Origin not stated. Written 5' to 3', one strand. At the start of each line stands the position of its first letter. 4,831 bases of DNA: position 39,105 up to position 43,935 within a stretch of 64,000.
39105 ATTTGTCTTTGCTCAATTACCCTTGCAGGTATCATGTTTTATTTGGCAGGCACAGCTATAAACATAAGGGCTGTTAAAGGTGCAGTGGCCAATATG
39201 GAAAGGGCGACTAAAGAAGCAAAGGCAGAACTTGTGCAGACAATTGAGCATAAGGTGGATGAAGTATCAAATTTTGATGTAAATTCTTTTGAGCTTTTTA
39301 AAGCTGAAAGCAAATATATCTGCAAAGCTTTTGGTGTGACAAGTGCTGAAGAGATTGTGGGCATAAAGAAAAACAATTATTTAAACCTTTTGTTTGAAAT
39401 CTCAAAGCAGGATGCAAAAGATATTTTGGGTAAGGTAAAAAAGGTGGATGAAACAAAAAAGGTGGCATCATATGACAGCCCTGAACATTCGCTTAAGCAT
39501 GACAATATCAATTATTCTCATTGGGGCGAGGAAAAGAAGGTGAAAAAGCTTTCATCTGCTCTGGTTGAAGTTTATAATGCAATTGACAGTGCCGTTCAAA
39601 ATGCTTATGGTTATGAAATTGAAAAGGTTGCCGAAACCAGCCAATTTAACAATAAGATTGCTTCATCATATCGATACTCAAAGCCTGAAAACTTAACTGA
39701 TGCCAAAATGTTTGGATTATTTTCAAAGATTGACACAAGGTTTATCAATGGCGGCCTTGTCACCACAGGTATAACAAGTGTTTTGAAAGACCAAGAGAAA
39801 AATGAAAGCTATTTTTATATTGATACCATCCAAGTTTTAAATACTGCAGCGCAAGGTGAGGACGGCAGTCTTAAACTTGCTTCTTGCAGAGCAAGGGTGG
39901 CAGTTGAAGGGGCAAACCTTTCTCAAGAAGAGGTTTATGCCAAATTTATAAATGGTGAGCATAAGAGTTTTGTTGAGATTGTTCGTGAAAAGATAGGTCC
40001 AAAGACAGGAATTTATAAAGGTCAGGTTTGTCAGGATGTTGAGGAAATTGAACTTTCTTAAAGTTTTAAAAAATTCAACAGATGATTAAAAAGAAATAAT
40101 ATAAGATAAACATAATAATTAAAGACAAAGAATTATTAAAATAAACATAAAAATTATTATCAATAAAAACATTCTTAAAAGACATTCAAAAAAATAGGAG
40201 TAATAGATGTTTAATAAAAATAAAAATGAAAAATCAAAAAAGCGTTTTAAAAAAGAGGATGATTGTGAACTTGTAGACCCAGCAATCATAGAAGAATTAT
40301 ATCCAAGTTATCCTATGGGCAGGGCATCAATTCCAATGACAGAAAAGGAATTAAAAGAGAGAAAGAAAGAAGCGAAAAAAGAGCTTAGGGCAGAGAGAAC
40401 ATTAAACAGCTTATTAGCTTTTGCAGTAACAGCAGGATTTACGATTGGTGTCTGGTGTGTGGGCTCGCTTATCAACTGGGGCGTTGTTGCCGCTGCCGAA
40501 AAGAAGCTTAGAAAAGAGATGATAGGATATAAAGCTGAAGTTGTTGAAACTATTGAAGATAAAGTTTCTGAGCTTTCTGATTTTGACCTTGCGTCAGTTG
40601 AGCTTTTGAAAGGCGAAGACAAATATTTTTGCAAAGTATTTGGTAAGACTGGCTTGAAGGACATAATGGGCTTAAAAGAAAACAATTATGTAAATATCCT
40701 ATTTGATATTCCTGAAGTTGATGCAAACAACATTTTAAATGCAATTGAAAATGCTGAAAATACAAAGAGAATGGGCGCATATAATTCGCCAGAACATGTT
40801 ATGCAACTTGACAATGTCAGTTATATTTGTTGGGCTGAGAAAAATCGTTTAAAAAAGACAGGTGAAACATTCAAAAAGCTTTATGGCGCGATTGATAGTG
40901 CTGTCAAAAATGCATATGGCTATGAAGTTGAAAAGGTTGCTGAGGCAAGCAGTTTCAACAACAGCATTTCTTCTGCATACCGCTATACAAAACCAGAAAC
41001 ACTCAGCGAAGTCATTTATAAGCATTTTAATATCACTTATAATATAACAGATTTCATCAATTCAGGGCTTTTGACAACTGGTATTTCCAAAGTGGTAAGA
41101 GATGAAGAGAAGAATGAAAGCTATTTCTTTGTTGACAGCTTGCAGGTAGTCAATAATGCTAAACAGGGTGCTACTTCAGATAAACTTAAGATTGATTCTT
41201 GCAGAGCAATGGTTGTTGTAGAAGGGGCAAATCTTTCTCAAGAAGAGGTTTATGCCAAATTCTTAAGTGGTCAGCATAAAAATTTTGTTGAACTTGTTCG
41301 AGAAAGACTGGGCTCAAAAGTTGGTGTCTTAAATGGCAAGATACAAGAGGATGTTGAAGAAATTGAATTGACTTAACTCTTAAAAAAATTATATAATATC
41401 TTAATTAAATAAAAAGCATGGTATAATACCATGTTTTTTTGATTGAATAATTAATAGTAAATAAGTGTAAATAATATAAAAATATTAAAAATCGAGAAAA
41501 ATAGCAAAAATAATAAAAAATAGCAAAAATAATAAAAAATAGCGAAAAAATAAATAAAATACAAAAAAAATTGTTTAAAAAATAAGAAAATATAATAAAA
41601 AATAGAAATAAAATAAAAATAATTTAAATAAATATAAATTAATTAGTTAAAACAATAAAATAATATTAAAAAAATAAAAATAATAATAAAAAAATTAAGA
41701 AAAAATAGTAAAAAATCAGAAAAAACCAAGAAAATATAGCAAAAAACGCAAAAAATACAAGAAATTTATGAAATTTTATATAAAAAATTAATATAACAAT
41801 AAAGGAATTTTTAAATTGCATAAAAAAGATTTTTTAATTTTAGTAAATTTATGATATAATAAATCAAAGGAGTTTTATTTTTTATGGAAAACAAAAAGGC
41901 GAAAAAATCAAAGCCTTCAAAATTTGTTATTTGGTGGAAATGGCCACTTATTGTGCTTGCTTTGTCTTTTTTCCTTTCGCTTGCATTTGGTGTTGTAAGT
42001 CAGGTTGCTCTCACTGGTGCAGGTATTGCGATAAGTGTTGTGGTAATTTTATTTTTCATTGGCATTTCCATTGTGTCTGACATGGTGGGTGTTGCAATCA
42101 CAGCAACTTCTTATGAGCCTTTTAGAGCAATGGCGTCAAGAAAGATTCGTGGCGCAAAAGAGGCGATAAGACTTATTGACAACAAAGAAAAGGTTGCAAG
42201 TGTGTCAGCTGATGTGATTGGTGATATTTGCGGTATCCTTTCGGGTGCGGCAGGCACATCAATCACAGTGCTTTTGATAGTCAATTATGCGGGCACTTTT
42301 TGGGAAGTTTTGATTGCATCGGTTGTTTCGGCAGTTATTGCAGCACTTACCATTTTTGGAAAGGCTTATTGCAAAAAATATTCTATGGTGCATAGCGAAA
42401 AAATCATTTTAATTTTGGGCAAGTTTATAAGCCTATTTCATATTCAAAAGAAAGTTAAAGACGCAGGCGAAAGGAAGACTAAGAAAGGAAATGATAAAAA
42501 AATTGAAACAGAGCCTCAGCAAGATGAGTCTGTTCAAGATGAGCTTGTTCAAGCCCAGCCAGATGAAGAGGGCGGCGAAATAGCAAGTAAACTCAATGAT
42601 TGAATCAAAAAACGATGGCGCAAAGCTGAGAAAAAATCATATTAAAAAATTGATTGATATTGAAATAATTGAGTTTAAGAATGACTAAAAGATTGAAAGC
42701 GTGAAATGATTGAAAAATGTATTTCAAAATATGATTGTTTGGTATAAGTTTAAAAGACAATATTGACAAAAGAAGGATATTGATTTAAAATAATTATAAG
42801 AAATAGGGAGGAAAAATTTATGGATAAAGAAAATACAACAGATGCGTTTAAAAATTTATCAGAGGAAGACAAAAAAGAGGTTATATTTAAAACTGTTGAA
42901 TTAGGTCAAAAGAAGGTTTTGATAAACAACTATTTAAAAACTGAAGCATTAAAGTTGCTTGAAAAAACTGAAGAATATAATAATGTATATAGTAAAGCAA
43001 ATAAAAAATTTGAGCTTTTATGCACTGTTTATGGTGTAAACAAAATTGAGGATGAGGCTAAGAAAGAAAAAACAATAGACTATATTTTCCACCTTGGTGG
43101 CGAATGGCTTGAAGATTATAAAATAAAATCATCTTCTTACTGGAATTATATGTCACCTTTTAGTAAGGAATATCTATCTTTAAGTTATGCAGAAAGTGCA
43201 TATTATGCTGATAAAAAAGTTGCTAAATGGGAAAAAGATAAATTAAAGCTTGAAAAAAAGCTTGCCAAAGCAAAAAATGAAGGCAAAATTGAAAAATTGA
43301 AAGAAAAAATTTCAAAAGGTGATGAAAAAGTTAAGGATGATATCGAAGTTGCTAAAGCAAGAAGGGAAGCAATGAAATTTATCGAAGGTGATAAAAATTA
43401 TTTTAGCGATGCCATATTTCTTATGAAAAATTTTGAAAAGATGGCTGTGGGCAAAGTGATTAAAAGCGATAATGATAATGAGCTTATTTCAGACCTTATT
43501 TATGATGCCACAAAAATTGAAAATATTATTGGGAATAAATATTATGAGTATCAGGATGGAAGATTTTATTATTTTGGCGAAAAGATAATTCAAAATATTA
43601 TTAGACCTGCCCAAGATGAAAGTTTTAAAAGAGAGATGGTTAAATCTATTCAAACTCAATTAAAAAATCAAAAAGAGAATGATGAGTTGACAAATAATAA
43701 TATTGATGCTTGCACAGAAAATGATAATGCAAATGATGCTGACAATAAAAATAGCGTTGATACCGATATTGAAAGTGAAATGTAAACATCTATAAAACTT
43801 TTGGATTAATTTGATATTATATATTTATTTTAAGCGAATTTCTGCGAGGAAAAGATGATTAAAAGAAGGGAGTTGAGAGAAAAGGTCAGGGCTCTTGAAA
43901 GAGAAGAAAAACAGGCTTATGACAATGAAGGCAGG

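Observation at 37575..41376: Three tandem paralogs of an unrecognised single-TM surface-exposed protein family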

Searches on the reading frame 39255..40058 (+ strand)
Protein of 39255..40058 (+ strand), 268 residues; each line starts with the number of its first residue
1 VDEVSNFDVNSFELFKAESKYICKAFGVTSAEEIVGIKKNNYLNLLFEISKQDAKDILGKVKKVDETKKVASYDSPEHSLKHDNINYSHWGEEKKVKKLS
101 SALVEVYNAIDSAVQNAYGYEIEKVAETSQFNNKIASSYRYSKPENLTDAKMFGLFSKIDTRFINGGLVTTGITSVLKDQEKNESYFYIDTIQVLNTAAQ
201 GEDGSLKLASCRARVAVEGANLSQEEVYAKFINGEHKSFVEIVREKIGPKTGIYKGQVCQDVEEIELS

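Call 61: predict_structure(alignment_id=A3)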
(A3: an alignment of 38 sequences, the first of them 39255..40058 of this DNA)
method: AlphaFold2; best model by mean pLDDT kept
length: 268 residues; sequences in the alignment: 38
mean_pLDDT: 82.7   pTM: 0.80
mean pLDDT of the five models: 82.7, 82.7, 81.9, 78.5, 78.2
residues with pLDDT >= 90: 129; 70-90: 85; 50-70: 32; < 50: 22
segments of 3 or more residues with pLDDT < 50: 145-165
pLDDT, mean of each block of 10 residues (from residue 1): 80 90 94 75 96 96 84 71 65 82 94 96 92 88 50 43 58 96 97 79 75 96 97 97 75 89 77
secondary structure, 60 per line:
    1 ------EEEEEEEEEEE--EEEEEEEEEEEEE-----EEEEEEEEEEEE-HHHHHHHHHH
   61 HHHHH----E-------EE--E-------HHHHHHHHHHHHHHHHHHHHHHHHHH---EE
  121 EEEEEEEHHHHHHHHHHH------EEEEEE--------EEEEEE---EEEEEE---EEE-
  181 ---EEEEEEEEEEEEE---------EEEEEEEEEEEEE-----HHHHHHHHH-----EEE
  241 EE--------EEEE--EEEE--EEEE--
elements in order: E7-17 E20-32 E38-49 H51-65 H90-115 E119-127 H128-138 E145-150 E159-164 E168-173 E177-179 E184-196 E206-218 H224-232 E238-242 E251-254 E257-260 E263-266

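Call 63: fold_search(model_id=the predicted structure, library=pdb)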
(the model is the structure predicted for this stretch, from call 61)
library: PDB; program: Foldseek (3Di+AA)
matches with E <= 10: 718; with E <= 0.001: 0
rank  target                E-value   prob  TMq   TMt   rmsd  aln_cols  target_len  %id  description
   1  3udg_B                5.3e-02  0.06  0.11  0.13  22.4       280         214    6  Structure of Deinococcus radiodurans SSB bound to ssDNA (released 2012-05-16)
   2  9n6e_I                1.1e-01  0.10  0.11  0.16  18.8       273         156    8  L9-targeting immunogen bound to three copies of L9 Fab (released 2025-12-10)
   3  1se8                  1.7e-01  0.05  0.11  0.13  21.8       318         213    6  Structure of single-stranded DNA-binding protein (SSB) from D. radiodurans (released 2004-06-15)
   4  2vw9_A                3.0e-01  0.12  0.15  0.25   9.7       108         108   13  Single stranded DNA binding protein complex from Helicobacter pylori (released 2009-06-02)
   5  7pi0_P                3.2e-01  0.08  0.15  0.20  16.6       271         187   11  Unstacked compact Dunaliella PSII (released 2022-08-17)
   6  9arl_C                4.2e-01  0.03  0.11  0.06  31.4       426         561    8  CryoEM structure of BoNT-NTNH-OrfX2 complex from Clostridium botulinum strain A1-ST7B, major class (released 2025-01-22)
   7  5odn_B                4.7e-01  0.11  0.15  0.28   9.3       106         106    8  Salinibacter ruber Single-Strand Binding protein (released 2018-08-01)
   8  8z9d_P                5.0e-01  0.06  0.13  0.17  17.3       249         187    8  cryo-EM structure of PSII-LHCII megacomplex from spinach (released 2024-11-13)
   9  5xgt_B                5.0e-01  0.02  0.08  0.14  13.0       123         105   10  Crystal structure of the N-terminal domain of Staphylococcus aureus single-stranded DNA-binding protein SsbA at 1.82 a (released 2017-08-09)
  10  8ow1_P                5.2e-01  0.05  0.11  0.12  22.4       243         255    8  Cryo-EM structure of the yeast Inner kinetochore bound to a CENP-A nucleosome. (released 2023-08-09)
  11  5yyu_A                5.5e-01  0.06  0.12  0.21  11.5       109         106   17  Crystal structure of Staphylococcus aureus single-stranded DNA-binding protein SsbB (released 2018-08-15)
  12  8jr3_E                6.2e-01  0.12  0.17  0.13  12.2       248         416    6  Crystal structure of Hendra Virus attachment(G) glycoprotein mutant S586N in complex with neutralizing antibody 14F8 (released 2024-06-19)
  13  5odn_G                6.9e-01  0.09  0.15  0.27   9.3       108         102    6  Salinibacter ruber Single-Strand Binding protein (released 2018-08-01)
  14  5yyu_C                6.9e-01  0.05  0.11  0.19  11.3       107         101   16  Crystal structure of Staphylococcus aureus single-stranded DNA-binding protein SsbB (released 2018-08-15)
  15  8cpz_A                7.6e-01  0.18  0.24  0.05  11.7       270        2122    7  Photorhabdus luminescens TcdA1 prepore-to-pore intermediate, K1179W mutant (released 2024-03-13)
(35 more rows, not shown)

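Call 85: search_protein_families(library=pfam, alignment_id=A3, max_evalue=1)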
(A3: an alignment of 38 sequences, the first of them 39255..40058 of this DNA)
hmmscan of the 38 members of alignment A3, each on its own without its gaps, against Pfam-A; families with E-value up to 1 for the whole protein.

A. member 1, window:39255-40058:+ (268 aa): 1 family
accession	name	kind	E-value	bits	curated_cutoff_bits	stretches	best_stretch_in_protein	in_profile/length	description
PF24903.1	OB_MEIOB_N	-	0.009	15.7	27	1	49-103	25-76/140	MEIOB, N-terminal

B. families by the number of members that match (of 38 scanned): 55 families (the first 25 are shown)
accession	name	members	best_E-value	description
PF12796.13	Ank_2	3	1.2e-11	Ankyrin repeats (3 copies)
PF13606.12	Ank_3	3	1.9e-08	Ankyrin repeat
PF13637.12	Ank_4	3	8.2e-07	Ankyrin repeats (many copies)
PF00023.36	Ank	3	2.9e-06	Ankyrin repeat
PF23745.1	ANK_LRRK2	2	0.033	LRRK2 ANK repeat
PF13857.12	Ank_5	1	1.2e-05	Ankyrin repeats (many copies)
PF00815.25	Histidinol_dh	1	1.6e-05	Histidinol dehydrogenase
PF15948.10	DUF4756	1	0.00056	Domain of unknown function (DUF4756)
PF17011.10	DUF5093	1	0.0016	Domain of unknown function (DUF5093)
PF24903.1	OB_MEIOB_N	1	0.009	MEIOB, N-terminal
PF02710.19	Hema_HEFG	1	0.015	Hemagglutinin domain of haemagglutinin-esterase-fusion glycoprotein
PF24304.1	AcrIIA4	1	0.015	Anti-CRISPR Suppressor AcrIIA4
PF05822.18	UMPH-1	1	0.016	Pyrimidine 5'-nucleotidase (UMPH-1)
PF12213.14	Dpoe2NT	1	0.016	DNA polymerases epsilon N terminal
PF25409.1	PH_33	1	0.018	Fungal PH-like domain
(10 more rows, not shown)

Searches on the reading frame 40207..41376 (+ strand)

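Call 7: search_protein_families(library=pfam, proteins=[window:40207-41376:+], max_evalue=1)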
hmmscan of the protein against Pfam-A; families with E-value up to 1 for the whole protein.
window:40207-41376:+ (389 aa): 1 family
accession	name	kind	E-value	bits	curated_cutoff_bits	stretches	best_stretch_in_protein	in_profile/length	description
PF02735.22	Ku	-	0.11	12.8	25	1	2-61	26-83/190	Ku70/Ku80 beta-barrel domain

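Call 22: search_protein_families(library=ncbifam, proteins=[window:40207-41376:+], max_evalue=0.1)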
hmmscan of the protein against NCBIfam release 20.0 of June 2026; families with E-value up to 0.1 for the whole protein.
window:40207-41376:+ (389 aa): 0 families

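Call 45: search_protein_families(library=phrogs, proteins=[window:40207-41376:+], max_evalue=0.1)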
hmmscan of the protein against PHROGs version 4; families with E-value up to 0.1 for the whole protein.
window:40207-41376:+ (389 aa): 2 families
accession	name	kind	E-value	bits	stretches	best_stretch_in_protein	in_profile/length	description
phrog_3764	-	unknown function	0.015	16.1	1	59-186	16-141/162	-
phrog_31638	-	unknown function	0.08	14.1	0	66-102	1-36/45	-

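Call 46: search_protein_families(library=padloc, proteins=[window:40207-41376:+], max_evalue=0.1)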
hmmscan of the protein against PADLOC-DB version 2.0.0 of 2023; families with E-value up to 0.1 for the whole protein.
window:40207-41376:+ (389 aa): 0 families

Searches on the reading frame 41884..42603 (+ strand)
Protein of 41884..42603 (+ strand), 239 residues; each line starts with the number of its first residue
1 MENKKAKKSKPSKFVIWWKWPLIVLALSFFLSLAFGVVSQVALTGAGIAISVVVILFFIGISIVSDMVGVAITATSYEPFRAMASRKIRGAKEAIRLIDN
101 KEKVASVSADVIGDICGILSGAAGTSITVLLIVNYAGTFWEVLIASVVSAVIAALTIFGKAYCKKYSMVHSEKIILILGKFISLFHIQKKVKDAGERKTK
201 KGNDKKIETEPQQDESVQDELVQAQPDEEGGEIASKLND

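Call 7: search_protein_families(library=pfam, proteins=[window:41884-42603:+], max_evalue=1)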
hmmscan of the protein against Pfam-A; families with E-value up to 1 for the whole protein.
window:41884-42603:+ (239 aa): 2 families
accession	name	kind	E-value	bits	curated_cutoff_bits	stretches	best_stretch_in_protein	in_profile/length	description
PF01595.25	CNNM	-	0.00044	20.4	28.4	1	55-187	3-129/181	Cyclin M transmembrane N-terminal domain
PF12031.14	BAF250_C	-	0.076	12.8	21.1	1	165-216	23-73/257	SWI/SNF-like complex subunit BAF250/Osa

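Call 22: search_protein_families(library=ncbifam, proteins=[window:41884-42603:+], max_evalue=0.1)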
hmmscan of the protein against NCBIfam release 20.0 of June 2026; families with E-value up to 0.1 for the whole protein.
window:41884-42603:+ (239 aa): 1 family
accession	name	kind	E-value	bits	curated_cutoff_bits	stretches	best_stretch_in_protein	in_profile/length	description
NF033634.1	SLATT_1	domain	0.047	13.6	41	1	117-158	28-71/132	SLATT domain-containing protein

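Call 92: search_solved_structures(query=window:41884-42603:+, max_evalue=1)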
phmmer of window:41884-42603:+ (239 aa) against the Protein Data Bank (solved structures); distinct sequences matched with E-value up to 1: 0.

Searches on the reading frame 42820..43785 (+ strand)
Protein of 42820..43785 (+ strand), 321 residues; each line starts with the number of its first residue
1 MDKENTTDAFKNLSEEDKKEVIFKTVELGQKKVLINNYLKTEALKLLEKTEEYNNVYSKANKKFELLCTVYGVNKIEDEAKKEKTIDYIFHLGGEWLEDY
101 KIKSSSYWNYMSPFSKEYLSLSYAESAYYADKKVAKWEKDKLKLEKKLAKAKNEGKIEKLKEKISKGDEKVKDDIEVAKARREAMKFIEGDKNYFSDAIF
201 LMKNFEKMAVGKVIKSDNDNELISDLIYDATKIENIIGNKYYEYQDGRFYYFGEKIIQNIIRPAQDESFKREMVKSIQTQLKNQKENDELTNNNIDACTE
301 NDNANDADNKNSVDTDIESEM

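Call 7: search_protein_families(library=pfam, proteins=[window:42820-43785:+], max_evalue=1)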
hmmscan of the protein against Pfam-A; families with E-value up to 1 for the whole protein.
window:42820-43785:+ (321 aa): 2 families
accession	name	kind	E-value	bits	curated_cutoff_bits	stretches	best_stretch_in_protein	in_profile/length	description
PF25562.1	CNBH_CNNM2_C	-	0.0058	16.7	27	1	233-286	84-138/172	Metal transporter CNNM2-like, C-terminal CNBH domain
PF21014.2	Slowpoke_C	-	0.11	13.1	24.2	1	39-83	50-92/121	Ca2+-activated K+ channel Slowpoke, TrkA_C like domain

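Call 22: search_protein_families(library=ncbifam, proteins=[window:42820-43785:+], max_evalue=0.1)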
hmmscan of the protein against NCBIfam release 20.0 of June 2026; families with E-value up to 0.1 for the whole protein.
window:42820-43785:+ (321 aa): 0 families
